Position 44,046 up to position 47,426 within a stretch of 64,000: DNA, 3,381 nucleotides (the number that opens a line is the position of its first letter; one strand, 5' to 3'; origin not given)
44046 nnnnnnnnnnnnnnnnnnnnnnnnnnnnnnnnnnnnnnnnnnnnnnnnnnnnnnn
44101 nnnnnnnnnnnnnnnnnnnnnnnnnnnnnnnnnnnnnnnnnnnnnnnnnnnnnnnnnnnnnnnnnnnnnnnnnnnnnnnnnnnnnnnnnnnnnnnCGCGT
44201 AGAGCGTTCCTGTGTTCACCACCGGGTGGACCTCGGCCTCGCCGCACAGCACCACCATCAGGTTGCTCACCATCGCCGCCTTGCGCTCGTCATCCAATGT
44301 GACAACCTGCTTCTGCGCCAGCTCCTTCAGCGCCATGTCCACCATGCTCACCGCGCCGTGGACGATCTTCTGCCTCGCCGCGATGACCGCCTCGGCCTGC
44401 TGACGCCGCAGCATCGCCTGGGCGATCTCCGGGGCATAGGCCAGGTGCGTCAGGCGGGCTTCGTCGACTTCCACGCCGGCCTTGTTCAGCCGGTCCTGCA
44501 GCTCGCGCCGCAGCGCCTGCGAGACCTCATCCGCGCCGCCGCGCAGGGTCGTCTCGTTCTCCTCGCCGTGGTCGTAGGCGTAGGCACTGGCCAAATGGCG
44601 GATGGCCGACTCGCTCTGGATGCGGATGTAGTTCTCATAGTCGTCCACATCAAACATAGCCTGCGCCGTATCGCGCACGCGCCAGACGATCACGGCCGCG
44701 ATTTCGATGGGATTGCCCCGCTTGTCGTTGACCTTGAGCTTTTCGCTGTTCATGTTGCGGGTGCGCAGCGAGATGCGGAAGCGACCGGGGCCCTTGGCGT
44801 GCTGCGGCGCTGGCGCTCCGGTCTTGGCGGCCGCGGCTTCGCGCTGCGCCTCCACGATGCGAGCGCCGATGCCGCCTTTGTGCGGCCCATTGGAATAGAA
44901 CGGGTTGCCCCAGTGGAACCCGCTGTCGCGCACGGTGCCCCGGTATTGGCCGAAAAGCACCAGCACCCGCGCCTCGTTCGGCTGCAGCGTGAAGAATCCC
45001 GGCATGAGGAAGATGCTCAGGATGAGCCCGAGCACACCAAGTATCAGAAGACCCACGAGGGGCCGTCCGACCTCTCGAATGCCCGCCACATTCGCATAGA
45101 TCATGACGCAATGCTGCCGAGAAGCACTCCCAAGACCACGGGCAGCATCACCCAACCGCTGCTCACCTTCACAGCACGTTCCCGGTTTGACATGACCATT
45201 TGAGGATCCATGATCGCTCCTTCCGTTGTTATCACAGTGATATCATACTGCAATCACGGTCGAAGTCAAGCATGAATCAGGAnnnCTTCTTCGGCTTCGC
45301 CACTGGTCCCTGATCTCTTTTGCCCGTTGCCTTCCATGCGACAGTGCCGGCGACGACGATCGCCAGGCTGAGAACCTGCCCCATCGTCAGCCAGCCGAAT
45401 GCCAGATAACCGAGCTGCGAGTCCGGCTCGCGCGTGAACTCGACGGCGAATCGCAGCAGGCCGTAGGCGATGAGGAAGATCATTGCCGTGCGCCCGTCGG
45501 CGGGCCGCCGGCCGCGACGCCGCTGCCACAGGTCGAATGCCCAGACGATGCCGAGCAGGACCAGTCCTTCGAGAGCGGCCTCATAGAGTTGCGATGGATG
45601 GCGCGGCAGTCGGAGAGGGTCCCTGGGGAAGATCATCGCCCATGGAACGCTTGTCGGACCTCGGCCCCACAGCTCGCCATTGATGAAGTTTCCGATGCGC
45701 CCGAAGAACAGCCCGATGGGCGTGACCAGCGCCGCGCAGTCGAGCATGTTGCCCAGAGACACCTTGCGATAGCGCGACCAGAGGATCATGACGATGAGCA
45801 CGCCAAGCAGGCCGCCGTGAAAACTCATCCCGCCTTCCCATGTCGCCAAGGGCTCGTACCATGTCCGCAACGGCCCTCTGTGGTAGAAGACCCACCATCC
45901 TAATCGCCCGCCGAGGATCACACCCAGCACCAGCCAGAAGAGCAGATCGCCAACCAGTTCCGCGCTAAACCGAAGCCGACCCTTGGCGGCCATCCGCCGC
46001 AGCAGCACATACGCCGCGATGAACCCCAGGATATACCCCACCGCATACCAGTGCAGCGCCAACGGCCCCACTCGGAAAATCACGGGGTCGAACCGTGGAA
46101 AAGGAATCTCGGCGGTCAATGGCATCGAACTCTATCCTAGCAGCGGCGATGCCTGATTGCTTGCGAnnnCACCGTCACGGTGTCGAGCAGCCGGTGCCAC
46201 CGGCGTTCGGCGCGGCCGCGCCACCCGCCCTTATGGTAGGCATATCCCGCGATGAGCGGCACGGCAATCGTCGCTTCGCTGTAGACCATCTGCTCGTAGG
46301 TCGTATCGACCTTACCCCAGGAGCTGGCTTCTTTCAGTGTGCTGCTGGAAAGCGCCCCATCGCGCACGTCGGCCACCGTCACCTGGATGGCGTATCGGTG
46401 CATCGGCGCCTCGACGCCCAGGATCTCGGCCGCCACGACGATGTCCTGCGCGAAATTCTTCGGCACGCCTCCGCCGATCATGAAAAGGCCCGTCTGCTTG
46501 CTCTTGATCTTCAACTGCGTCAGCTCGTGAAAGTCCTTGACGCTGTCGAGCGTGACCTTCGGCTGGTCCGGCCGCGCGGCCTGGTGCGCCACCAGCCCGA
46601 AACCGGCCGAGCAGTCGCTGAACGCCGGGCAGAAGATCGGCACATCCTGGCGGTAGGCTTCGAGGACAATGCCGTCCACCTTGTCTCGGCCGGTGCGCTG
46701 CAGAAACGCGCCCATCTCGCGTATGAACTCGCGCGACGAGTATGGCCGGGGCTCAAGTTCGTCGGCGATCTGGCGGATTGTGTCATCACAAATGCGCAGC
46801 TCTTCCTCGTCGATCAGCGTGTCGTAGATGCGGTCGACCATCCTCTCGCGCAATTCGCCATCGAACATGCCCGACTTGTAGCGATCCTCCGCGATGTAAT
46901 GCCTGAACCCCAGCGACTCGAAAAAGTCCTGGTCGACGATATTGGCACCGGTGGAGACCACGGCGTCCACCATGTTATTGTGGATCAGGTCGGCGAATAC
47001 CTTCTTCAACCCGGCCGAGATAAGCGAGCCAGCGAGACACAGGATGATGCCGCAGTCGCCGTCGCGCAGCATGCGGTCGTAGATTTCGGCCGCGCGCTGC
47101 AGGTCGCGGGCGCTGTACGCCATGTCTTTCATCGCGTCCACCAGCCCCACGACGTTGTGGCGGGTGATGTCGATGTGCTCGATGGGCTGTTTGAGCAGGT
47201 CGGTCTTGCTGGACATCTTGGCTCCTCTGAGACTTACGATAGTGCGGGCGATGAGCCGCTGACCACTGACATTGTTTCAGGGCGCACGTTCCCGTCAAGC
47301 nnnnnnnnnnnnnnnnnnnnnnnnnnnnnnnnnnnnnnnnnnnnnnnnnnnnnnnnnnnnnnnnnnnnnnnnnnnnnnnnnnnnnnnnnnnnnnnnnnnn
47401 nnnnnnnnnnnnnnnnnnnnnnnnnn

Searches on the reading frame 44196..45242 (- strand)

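Call 34: search_protein_families(library=pfam, proteins=[window:44196-45242:-], max_evalue=0.001)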
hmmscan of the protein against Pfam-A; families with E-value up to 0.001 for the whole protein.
window:44196-45242:- (349 aa): 1 family
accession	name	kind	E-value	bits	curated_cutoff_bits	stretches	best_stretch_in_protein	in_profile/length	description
PF01145.31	Band_7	-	8.4e-27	94.8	23.6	1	85-292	2-170/176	SPFH domain / Band 7 family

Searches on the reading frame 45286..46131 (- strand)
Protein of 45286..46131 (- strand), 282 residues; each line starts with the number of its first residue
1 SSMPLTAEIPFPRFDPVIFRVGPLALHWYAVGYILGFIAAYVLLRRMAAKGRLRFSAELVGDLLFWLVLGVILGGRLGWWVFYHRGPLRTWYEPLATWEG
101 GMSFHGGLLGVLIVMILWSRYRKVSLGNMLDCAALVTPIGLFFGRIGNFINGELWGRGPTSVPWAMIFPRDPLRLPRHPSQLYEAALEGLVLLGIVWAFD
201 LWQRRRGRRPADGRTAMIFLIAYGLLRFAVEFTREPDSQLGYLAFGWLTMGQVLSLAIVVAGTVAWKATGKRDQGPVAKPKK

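Call 34: search_protein_families(library=pfam, proteins=[window:45286-46131:-], max_evalue=0.001)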
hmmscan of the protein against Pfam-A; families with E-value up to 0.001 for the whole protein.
window:45286-46131:- (282 aa): 1 family
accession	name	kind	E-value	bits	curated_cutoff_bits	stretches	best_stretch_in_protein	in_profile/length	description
PF01790.23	LGT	-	8.6e-71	238.5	24.9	1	16-266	1-238/240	Prolipoprotein diacylglyceryl transferase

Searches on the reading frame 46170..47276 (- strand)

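Call 34: search_protein_families(library=pfam, proteins=[window:46170-47276:-], max_evalue=0.001)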
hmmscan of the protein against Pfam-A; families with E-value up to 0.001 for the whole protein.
window:46170-47276:- (369 aa): 1 family
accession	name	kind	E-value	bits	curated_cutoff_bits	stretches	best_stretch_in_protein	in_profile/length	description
PF01916.23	DS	-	3.1e-93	312.6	27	1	45-344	2-286/288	Deoxyhypusine synthase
